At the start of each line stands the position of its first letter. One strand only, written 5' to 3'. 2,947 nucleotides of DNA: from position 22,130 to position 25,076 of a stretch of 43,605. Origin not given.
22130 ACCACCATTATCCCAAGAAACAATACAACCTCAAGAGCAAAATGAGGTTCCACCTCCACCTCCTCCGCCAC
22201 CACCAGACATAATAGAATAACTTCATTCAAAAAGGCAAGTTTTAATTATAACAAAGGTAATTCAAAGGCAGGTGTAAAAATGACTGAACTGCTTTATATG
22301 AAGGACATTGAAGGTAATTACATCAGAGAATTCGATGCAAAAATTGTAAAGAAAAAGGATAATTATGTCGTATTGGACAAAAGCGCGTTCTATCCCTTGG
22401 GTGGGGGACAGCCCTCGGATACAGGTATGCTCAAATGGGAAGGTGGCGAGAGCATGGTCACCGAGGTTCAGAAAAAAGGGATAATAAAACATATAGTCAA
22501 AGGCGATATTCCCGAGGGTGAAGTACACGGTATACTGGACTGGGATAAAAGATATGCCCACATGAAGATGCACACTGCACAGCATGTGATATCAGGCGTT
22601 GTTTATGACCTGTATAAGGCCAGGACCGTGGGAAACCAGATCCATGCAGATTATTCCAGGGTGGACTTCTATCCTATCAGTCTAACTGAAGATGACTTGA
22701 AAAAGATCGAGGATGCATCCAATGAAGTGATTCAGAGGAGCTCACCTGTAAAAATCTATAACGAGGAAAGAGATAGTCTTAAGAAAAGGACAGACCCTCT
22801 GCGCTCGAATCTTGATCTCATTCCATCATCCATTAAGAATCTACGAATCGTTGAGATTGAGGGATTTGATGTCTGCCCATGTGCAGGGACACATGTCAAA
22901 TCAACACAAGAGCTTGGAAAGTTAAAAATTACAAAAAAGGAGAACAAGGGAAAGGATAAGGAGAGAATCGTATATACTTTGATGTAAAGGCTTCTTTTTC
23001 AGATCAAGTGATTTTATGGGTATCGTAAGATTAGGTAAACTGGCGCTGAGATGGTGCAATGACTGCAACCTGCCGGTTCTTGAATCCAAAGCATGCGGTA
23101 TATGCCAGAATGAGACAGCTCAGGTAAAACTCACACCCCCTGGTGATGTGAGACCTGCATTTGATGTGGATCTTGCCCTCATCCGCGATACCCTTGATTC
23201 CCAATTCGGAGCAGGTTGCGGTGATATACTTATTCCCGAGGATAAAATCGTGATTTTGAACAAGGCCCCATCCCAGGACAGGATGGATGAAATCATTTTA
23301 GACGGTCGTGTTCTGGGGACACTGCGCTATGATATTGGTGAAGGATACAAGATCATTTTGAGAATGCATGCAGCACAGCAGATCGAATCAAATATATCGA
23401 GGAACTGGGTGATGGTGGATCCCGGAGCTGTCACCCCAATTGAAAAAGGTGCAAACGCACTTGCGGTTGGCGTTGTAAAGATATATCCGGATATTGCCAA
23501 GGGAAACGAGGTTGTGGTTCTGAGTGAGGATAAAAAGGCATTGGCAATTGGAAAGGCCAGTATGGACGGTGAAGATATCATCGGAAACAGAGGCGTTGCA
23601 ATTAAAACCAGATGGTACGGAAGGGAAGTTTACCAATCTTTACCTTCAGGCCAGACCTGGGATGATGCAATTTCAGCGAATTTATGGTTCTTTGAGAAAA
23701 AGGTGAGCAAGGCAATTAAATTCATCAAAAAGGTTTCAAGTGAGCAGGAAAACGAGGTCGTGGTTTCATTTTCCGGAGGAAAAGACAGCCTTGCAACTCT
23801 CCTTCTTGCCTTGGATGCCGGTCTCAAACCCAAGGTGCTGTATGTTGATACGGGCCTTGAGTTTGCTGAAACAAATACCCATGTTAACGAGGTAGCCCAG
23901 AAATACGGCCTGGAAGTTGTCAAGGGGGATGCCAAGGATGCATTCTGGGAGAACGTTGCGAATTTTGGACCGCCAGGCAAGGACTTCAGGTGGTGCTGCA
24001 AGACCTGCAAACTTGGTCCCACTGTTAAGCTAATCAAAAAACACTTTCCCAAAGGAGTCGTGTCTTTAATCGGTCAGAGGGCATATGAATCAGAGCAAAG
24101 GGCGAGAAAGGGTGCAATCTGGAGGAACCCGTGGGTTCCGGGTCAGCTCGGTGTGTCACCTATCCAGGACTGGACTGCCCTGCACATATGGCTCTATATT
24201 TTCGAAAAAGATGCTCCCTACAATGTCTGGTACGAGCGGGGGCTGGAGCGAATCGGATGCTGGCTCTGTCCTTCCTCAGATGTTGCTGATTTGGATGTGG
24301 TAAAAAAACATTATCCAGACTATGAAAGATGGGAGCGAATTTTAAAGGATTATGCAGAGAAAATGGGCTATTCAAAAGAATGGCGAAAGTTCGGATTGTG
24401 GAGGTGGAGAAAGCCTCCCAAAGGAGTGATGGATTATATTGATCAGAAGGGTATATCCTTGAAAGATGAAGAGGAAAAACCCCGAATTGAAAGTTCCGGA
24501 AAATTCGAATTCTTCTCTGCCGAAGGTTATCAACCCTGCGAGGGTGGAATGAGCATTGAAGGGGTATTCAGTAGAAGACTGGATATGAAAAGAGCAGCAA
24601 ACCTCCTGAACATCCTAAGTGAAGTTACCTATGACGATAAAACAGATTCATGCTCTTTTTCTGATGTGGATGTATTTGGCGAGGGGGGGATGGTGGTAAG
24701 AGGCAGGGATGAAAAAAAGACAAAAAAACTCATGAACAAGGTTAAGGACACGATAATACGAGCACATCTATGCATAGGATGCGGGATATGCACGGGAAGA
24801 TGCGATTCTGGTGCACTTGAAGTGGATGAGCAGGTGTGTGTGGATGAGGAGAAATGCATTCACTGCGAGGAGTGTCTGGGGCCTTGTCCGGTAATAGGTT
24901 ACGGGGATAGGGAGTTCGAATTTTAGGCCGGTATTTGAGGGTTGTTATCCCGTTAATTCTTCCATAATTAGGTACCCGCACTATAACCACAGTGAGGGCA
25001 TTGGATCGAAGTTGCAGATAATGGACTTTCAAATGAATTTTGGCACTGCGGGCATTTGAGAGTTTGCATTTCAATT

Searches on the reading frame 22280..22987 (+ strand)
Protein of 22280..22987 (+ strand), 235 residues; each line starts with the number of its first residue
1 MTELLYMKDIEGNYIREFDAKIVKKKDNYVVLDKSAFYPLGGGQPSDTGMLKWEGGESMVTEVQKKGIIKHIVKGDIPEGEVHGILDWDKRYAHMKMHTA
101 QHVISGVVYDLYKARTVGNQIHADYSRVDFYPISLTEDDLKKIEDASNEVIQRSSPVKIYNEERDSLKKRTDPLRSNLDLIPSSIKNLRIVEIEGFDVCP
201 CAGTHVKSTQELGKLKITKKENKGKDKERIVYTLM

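Call 42: search_protein_families(library=pfam, proteins=[window:22280-22987:+], max_evalue=0.001)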
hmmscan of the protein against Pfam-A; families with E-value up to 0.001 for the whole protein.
window:22280-22987:+ (235 aa): 2 families
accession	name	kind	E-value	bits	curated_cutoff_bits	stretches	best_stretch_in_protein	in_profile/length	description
PF07973.19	tRNA_SAD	-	1.1e-13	51.4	24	1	188-230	1-43/44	Threonyl and Alanyl tRNA synthetase second additional domain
PF01411.24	tRNA-synt_2c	-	9.4e-12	44.7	30.3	1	16-75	473-533/552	tRNA synthetases class II (A)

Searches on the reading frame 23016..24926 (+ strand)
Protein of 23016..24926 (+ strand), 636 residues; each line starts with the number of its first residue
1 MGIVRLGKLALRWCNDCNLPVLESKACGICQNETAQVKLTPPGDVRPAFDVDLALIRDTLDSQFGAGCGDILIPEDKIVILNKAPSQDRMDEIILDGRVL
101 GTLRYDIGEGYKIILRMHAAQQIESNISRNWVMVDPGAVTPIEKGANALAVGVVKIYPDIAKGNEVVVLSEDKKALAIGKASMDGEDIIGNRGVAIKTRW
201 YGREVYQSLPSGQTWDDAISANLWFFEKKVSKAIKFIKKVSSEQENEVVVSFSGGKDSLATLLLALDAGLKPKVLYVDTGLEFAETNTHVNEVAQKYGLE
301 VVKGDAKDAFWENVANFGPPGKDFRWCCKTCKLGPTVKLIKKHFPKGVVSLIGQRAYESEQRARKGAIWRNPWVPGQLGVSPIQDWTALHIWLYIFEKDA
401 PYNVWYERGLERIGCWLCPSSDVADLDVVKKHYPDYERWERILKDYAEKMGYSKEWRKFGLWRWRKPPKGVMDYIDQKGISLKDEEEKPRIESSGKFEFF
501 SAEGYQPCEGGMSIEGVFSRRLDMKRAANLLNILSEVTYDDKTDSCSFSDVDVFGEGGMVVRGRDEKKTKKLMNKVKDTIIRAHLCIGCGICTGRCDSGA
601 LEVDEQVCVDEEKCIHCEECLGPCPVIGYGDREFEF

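Call 42: search_protein_families(library=pfam, proteins=[window:23016-24926:+], max_evalue=0.001)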
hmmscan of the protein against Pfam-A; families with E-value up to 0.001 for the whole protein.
window:23016-24926:+ (636 aa): 5 families
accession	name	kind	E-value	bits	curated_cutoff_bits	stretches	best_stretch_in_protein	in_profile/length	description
PF01507.26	PAPS_reduct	-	6.8e-43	147.1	22.5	1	248-420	2-174/175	Phosphoadenosine phosphosulfate reductase domain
PF01472.26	PUA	-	1.3e-13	51.1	24.8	1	131-199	2-71/74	PUA domain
PF14697.11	Fer4_21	-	4.9e-05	23.8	35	1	581-627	3-54/59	4Fe-4S dicluster domain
PF14810.12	TGT_C2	-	6.8e-05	23.5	25.3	1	56-125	3-67/72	Patch-forming domain C2 of tRNA-guanine transglycosylase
PF12838.12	Fer4_7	-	0.00019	22.2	27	1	586-626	2-50/52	4Fe-4S dicluster domain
